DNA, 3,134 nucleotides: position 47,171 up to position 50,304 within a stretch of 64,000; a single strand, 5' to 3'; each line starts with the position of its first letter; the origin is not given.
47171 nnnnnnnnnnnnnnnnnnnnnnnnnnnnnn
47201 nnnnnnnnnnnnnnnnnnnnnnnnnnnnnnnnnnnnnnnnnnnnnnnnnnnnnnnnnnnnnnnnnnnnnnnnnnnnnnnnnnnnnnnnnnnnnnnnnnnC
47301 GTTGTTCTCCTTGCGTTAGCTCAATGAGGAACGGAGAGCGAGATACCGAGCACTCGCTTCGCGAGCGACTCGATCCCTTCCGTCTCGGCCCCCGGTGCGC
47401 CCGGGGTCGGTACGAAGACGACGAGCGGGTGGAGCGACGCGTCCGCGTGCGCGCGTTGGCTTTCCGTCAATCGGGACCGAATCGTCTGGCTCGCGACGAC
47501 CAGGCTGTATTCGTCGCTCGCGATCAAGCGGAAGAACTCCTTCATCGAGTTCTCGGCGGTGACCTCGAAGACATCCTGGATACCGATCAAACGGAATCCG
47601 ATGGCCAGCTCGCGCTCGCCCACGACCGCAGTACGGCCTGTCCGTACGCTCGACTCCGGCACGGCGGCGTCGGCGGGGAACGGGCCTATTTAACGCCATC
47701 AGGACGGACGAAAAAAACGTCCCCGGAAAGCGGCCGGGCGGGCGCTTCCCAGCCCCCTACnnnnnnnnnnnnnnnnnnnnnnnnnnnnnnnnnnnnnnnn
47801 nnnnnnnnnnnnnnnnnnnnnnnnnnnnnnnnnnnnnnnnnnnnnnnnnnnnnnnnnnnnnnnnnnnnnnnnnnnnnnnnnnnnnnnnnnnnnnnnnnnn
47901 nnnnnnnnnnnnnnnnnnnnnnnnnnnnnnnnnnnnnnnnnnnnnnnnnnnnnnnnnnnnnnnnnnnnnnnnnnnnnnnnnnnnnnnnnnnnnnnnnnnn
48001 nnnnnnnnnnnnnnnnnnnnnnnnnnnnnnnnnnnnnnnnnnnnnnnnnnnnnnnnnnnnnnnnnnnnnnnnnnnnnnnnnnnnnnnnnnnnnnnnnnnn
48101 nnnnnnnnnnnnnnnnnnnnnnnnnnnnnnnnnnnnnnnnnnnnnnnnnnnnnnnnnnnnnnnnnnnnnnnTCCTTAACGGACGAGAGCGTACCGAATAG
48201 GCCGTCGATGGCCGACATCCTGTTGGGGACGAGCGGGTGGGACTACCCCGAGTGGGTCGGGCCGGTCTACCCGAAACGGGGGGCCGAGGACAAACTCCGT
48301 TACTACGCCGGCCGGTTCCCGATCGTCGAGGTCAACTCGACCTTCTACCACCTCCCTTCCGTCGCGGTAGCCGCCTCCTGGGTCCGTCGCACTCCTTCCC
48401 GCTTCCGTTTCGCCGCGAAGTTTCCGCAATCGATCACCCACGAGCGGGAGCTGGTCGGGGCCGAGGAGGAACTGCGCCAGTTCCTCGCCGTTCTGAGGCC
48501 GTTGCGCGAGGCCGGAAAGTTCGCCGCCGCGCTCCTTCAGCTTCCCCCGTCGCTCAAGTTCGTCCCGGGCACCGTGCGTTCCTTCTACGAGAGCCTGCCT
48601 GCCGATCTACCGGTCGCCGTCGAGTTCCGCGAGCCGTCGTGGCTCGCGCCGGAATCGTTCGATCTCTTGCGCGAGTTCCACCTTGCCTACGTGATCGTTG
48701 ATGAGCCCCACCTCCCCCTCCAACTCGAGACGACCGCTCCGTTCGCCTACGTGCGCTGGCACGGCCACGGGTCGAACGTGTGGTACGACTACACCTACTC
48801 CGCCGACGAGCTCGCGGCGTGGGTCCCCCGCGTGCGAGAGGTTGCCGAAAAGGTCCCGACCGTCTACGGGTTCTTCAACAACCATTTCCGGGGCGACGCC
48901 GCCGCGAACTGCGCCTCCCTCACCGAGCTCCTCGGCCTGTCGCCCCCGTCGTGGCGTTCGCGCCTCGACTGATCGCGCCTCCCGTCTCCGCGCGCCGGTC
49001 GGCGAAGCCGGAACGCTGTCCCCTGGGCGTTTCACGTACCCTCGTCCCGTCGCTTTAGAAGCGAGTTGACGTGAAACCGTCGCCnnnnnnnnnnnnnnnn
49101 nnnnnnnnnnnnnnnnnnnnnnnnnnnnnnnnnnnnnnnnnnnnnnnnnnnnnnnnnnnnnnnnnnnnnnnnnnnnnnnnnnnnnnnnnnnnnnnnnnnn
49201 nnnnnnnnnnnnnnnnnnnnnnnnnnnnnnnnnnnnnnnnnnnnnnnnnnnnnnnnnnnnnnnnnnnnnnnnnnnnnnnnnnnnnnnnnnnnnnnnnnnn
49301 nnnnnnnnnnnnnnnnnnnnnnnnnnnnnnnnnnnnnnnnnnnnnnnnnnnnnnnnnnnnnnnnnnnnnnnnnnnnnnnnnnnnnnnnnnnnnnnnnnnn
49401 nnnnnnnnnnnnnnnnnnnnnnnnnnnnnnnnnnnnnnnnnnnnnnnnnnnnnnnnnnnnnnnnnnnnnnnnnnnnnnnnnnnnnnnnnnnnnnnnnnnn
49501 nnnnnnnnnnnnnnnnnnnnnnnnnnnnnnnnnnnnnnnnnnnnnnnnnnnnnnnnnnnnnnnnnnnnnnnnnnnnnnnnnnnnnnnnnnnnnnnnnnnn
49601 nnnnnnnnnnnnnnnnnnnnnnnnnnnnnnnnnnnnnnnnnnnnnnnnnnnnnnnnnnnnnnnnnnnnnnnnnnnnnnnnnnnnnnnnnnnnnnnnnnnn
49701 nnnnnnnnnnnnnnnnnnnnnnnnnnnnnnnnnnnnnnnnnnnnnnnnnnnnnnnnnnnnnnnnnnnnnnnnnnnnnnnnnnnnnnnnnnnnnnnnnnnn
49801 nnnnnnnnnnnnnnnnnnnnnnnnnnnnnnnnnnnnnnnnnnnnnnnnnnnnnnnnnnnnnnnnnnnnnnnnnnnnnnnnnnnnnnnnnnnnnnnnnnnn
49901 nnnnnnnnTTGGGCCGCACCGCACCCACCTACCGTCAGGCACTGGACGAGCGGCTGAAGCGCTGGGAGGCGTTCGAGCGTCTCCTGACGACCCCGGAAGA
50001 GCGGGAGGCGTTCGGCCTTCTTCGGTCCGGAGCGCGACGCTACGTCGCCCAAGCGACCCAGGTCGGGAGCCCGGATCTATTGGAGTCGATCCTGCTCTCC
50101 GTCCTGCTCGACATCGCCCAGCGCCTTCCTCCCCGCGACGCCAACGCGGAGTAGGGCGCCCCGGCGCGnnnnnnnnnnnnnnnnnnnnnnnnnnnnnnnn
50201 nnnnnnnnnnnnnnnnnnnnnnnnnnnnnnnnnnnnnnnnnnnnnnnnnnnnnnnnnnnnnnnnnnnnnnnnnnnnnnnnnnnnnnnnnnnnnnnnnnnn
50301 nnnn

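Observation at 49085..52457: Candidate undescribed module: P-loop-less RecA-fold protein + small helical protein + PolB2-like polymerase with degenerate catalytic motifs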

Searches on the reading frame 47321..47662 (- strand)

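Call 31: search_protein_families(library=pfam, proteins=[window:47321-47662:-], max_evalue=0.001)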
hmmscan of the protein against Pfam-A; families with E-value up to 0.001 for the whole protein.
window:47321-47662:- (113 aa): 1 family
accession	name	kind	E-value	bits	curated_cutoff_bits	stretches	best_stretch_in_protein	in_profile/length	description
PF01990.22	ATP-synt_F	-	6.2e-12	46.1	23.5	1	12-94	2-83/91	ATP synthase (F/14-kDa) subunit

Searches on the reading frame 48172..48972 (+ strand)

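Call 5: search_protein_families(library=pfam, proteins=[window:48172-48972:+], max_evalue=1)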
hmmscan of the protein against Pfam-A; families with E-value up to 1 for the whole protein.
window:48172-48972:+ (266 aa): 1 family
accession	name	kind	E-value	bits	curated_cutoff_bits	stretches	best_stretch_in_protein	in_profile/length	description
PF01904.24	DUF72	-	7.3e-67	226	25.3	1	33-252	1-216/217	Protein of unknown function DUF72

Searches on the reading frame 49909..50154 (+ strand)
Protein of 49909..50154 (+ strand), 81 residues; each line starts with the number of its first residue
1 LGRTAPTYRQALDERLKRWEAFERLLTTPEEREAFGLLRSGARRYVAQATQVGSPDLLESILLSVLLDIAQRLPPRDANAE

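Call 4: search_protein_families(library=ncbifam, proteins=[window:49909-50154:+], max_evalue=1)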
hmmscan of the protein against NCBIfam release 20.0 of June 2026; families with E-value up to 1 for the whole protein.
window:49909-50154:+ (81 aa): 0 families

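Call 5: search_protein_families(library=pfam, proteins=[window:49909-50154:+], max_evalue=1)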
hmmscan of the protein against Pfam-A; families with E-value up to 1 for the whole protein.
window:49909-50154:+ (81 aa): 0 families

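Call 20: find_homologous_proteins(query=window:49909-50154:+)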
Query window:49909-50154:+ (81 aa): 236 proteins with E <= 0.001 among 238 candidates; the best 120 are listed.
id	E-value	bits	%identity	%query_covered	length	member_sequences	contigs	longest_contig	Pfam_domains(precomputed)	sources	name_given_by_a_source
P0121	1.1e-43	164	99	100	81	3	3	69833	PF26485.1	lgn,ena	-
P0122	1.7e-42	160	98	100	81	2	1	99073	PF26485.1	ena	-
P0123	1.2e-40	154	94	100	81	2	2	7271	PF26485.1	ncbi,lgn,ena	-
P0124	4.7e-36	140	91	93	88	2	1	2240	PF26485.1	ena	-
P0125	1.2e-35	138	89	93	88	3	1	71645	PF26485.1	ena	-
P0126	3.8e-35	137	91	91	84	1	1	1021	PF26485.1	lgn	-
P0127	4.8e-35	137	91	91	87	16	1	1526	PF26485.1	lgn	-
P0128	4.9e-35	137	91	91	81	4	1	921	PF26485.1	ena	-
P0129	1.0e-33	132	83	99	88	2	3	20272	PF26485.1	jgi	-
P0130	2.0e-33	131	87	93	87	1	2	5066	PF26485.1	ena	-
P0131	2.3e-33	131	85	93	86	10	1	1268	PF26485.1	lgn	-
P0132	2.3e-33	131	80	99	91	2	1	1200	PF26485.1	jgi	jgi:hypothetical protein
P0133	3.0e-33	131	89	90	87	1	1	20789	PF26485.1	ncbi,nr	ncbi:MAG TPA: hypothetical protein VEY07_08350 [Thermoplasmata archaeon]|nr:hypothetical protein [Th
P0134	5.5e-33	130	87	93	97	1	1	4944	PF26485.1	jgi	jgi:hypothetical protein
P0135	9.5e-33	129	86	91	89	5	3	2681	PF26485.1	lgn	-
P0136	1.1e-32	129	85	93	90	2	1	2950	PF26485.1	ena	-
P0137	1.3e-32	129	79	99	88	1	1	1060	PF26485.1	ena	-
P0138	1.5e-32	129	85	93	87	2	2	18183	PF26485.1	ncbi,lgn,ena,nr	ncbi:MAG TPA: hypothetical protein VFG07_09785 [Thermoplasmata archaeon]|nr:hypothetical protein [Th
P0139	1.5e-32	129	81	98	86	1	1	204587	PF26485.1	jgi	jgi:hypothetical protein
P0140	2.5e-32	128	81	98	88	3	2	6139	PF26485.1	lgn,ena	-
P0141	2.9e-32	128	84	91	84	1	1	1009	PF26485.1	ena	-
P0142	3.1e-32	128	84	93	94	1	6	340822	PF26485.1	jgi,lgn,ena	jgi:hypothetical protein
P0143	3.2e-32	128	84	91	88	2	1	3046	PF26485.1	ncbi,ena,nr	ncbi:MAG TPA: hypothetical protein VN180_12535 [Acidimicrobiia bacterium]|nr:hypothetical protein [A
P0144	3.3e-32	128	85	93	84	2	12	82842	PF26485.1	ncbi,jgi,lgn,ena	jgi:hypothetical protein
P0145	4.8e-32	127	81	90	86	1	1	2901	PF26485.1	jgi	jgi:hypothetical protein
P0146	5.8e-32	127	78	100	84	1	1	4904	PF26485.1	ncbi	-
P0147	6.3e-32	127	79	99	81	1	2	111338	PF26485.1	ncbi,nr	ncbi:MAG: hypothetical protein L3K09_00465 [Thermoplasmata archaeon]|nr:hypothetical protein [Thermo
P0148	1.1e-31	126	81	91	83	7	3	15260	PF26485.1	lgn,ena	-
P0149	1.3e-31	126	81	93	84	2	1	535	PF26485.1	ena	-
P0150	1.7e-31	125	80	98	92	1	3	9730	PF26485.1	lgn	-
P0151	1.7e-31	125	81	90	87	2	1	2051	PF26485.1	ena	-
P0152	1.8e-31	125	81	90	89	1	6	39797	PF26485.1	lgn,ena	-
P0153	2.0e-31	125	81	96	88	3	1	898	PF26485.1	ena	-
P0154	2.3e-31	125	78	98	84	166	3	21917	PF26485.1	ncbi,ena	-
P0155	2.3e-31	125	77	99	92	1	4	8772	PF26485.1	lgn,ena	-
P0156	2.8e-31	125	82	91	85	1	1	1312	PF26485.1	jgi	jgi:hypothetical protein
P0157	2.9e-31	125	84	91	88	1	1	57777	PF26485.1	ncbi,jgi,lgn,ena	-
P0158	3.5e-31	124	84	91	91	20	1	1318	PF26485.1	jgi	-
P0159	3.6e-31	124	78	96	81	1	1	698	PF26485.1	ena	-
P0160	4.2e-31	124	84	93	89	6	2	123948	PF26485.1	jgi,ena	jgi:hypothetical protein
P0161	4.3e-31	124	78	98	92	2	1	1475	PF26485.1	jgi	-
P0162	4.6e-31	124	81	93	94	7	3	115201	PF26485.1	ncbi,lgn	-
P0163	5.1e-31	124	80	99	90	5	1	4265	PF26485.1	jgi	jgi:hypothetical protein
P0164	5.3e-31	124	84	90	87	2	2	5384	PF26485.1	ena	-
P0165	5.4e-31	124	75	95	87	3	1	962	PF26485.1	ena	-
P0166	6.4e-31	124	79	96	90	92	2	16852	PF26485.1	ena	-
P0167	7.5e-31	123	81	91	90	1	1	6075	PF26485.1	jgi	jgi:hypothetical protein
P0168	8.0e-31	123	79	90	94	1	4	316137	PF26485.1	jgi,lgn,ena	jgi:hypothetical protein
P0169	1.0e-30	123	81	91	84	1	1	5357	PF26485.1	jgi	jgi:hypothetical protein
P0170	1.2e-30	123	82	90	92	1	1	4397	PF26485.1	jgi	jgi:hypothetical protein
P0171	1.2e-30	123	84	90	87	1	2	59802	PF26485.1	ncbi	-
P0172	1.3e-30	123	80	91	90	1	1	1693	PF26485.1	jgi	-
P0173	1.3e-30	122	82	90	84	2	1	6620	PF26485.1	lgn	-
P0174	1.5e-30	122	81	93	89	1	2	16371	PF26485.1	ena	-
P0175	1.5e-30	122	80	91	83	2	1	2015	PF26485.1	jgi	-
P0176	2.0e-30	122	82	90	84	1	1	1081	PF26485.1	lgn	-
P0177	2.0e-30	122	80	93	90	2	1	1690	PF26485.1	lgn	-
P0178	2.3e-30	122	81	90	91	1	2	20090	PF26485.1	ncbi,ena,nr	ncbi:MAG TPA: hypothetical protein VLX64_02745 [Thermoplasmata archaeon]|nr:hypothetical protein [Th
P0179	2.5e-30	122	82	90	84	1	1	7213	PF26485.1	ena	-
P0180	2.7e-30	122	79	94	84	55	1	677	PF26485.1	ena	-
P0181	2.7e-30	122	81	90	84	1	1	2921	PF26485.1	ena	-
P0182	2.7e-30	122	82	91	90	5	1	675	PF26485.1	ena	-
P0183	2.8e-30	121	81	91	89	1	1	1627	PF26485.1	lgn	-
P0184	2.9e-30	121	80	91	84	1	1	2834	PF26485.1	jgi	jgi:hypothetical protein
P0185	2.9e-30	121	80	93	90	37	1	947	PF26485.1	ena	-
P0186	2.9e-30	121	78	91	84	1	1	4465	PF26485.1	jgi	jgi:hypothetical protein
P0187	3.3e-30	121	82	90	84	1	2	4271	PF26485.1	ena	-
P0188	3.4e-30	121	82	90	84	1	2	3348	PF26485.1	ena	-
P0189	3.5e-30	121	76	96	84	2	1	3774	PF26485.1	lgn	-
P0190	3.9e-30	121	82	69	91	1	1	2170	PF26485.1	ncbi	-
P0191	4.0e-30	121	81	90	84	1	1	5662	PF26485.1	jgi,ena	-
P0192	4.2e-30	121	79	99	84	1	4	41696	PF26485.1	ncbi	-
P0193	5.5e-30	121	75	99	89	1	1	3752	PF26485.1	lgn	-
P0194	6.1e-30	120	81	90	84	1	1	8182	PF26485.1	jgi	-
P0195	6.3e-30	120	79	90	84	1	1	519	PF26485.1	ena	-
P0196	6.4e-30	120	81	90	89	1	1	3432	PF26485.1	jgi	jgi:hypothetical protein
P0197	6.5e-30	120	82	69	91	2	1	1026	PF26485.1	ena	-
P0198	6.8e-30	120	82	69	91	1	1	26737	PF26485.1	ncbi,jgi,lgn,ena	-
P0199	7.2e-30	120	81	91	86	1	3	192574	PF26485.1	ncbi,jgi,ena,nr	ncbi:MAG TPA: hypothetical protein VMG99_07200 [Thermoplasmata archaeon]|jgi:hypothetical protein|nr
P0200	7.2e-30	120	80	91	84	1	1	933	PF26485.1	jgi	jgi:hypothetical protein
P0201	7.8e-30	120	81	90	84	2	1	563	PF26485.1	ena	-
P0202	8.0e-30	120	81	90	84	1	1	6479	PF26485.1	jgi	jgi:hypothetical protein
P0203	8.2e-30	120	81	90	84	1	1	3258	PF26485.1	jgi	-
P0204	8.4e-30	120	78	96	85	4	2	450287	PF26485.1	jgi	-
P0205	8.5e-30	120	81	90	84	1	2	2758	PF26485.1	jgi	-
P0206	8.8e-30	120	81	90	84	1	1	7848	PF26485.1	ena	-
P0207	9.4e-30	120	81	90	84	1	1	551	PF26485.1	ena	-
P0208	9.5e-30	120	82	90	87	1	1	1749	PF26485.1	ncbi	-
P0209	9.9e-30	120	80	69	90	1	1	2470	PF26485.1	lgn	-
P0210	1.1e-29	120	79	90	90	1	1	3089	PF26485.1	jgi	jgi:hypothetical protein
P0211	1.2e-29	120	81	90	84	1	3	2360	PF26485.1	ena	-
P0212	1.3e-29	119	77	93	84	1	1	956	PF26485.1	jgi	-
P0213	1.4e-29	119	80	91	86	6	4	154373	PF26485.1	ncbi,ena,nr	ncbi:MAG TPA: hypothetical protein VMG99_08200 [Thermoplasmata archaeon]|nr:hypothetical protein [Th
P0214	1.4e-29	119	81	90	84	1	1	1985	PF26485.1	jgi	jgi:hypothetical protein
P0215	1.5e-29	119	79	90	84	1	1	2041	PF26485.1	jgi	jgi:hypothetical protein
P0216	1.5e-29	119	81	91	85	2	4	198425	PF26485.1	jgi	-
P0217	1.5e-29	119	79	90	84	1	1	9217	PF26485.1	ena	-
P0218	1.5e-29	119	75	99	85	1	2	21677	PF26485.1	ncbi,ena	-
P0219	1.6e-29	119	77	93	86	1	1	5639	PF26485.1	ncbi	-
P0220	1.7e-29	119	81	91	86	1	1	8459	PF26485.1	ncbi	-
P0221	1.8e-29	119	79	90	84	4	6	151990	PF26485.1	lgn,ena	-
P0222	2.0e-29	119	79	90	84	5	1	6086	PF26485.1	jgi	-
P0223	2.1e-29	119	74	96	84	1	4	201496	PF26485.1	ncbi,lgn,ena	-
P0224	2.2e-29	119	80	91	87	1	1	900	PF26485.1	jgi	-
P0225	2.4e-29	119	79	90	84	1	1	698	PF26485.1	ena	-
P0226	2.5e-29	118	79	90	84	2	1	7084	PF26485.1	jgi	jgi:hypothetical protein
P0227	2.5e-29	118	79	86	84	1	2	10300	PF26485.1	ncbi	-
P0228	2.5e-29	118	79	90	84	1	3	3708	PF26485.1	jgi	jgi:hypothetical protein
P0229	2.7e-29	118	79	90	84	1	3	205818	PF26485.1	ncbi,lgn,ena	-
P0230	2.8e-29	118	78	90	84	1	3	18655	PF26485.1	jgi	-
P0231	3.2e-29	118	79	90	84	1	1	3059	PF26485.1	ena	-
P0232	3.2e-29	118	79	90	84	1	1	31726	PF26485.1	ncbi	-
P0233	3.4e-29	118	79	90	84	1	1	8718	PF26485.1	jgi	jgi:hypothetical protein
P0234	3.4e-29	118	80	69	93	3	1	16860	PF26485.1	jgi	jgi:hypothetical protein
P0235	3.5e-29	118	79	90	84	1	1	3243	PF26485.1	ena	-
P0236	3.6e-29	118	79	90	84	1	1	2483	PF26485.1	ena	-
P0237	3.6e-29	118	79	90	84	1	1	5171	PF26485.1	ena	-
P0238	3.6e-29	118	79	90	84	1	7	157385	PF26485.1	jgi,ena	jgi:hypothetical protein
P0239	3.6e-29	118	77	93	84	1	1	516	PF26485.1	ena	-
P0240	3.8e-29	118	79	90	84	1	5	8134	PF26485.1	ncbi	-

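Call 34: predict_structure(alignment_id=A2)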
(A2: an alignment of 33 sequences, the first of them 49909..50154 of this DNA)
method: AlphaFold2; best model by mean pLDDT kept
length: 81 residues; sequences in the alignment: 33
mean_pLDDT: 73.1   pTM: 0.50
mean pLDDT of the five models: 73.1, 70.4, 70.1, 67.6, 66.6
residues with pLDDT >= 90: 0; 70-90: 50; 50-70: 29; < 50: 2
segments of 3 or more residues with pLDDT < 50: none
pLDDT, mean of each block of 10 residues (from residue 1): 65 81 86 82 73 63 72 64 45
secondary structure, 60 per line:
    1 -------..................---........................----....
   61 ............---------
elements in order: H8-25 H29-52 H57-72

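Call 37: fold_search(model_id=the predicted structure, library=pdb)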
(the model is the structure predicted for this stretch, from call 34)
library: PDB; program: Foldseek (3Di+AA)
matches with E <= 10: 56; with E <= 0.001: 0
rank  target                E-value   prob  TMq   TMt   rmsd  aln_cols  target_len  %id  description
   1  7k3h_B                2.4e+00  0.13  0.33  0.30   7.7        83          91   22  Crystal structure of deep network hallucinated protein 0217 (released 2021-12-22)
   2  5ckw_B                3.1e+00  0.21  0.41  0.10   6.7        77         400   17  Crystal structure of LegK4_AMPPNP Kinase (released 2015-10-14)
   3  8dt0_A                3.5e+00  0.11  0.31  0.20   8.4        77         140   16  Scaffolding protein functional sites using deep learning (released 2022-08-10)
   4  9dte_A                3.7e+00  0.14  0.31  0.40   6.9        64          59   25  Crystal Structure of C2-02802 (released 2025-04-23)
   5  7s5k_E                3.9e+00  0.47  0.46  0.55   1.9        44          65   25  M. xanthus ferritin-like protein EncB (released 2022-02-02)
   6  8tlp_B                3.9e+00  0.25  0.44  0.19   5.0        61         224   20  Computationally designed tunable C2 symmetric tandem repeat homodimer, D_3_633_8x without peptide (released 2024-12-11)
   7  7jrl                  3.9e+00  0.13  0.33  0.09   5.3        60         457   17  The structure of CBM51-2 in complex with GlcNAc and INT domains from Clostridium perfringens ZmpB (released 2021-02-03)
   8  1x8z_A                3.9e+00  0.09  0.33  0.21   9.4        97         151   12  Crystal structure of a pectin methylesterase inhibitor from Arabidopsis thaliana (released 2004-12-28)
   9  7s5c_D                4.4e+00  0.25  0.39  0.50   4.4        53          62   23  M. xanthus ferritin-like protein EncB (released 2022-02-02)
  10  7s5k_C                4.4e+00  0.04  0.19  0.23  12.2        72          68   19  M. xanthus ferritin-like protein EncB (released 2022-02-02)
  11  7s5c_F                4.7e+00  0.41  0.46  0.60   1.8        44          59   25  M. xanthus ferritin-like protein EncB (released 2022-02-02)
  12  7unj_B                4.7e+00  0.30  0.51  0.22   4.5        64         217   20  De novo designed chlorophyll dimer protein with Zn pheophorbide a methyl ester matching geometry of purple bacterial s (released 2023-04-19)
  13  7rkc_B                4.7e+00  0.23  0.44  0.20   4.9        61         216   20  Computationally designed tunable C2 symmetric tandem repeat homodimer, D_3_633 (released 2022-05-18)
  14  5cwc                  4.7e+00  0.09  0.29  0.16   7.2        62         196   11  Crystal structure of de novo designed helical repeat protein DHR5 (released 2015-12-16)
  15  9hlx_A                5.0e+00  0.14  0.39  0.04  11.3        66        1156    9  Structure of Ba1Cas12a3 binary complex (released 2025-12-17)
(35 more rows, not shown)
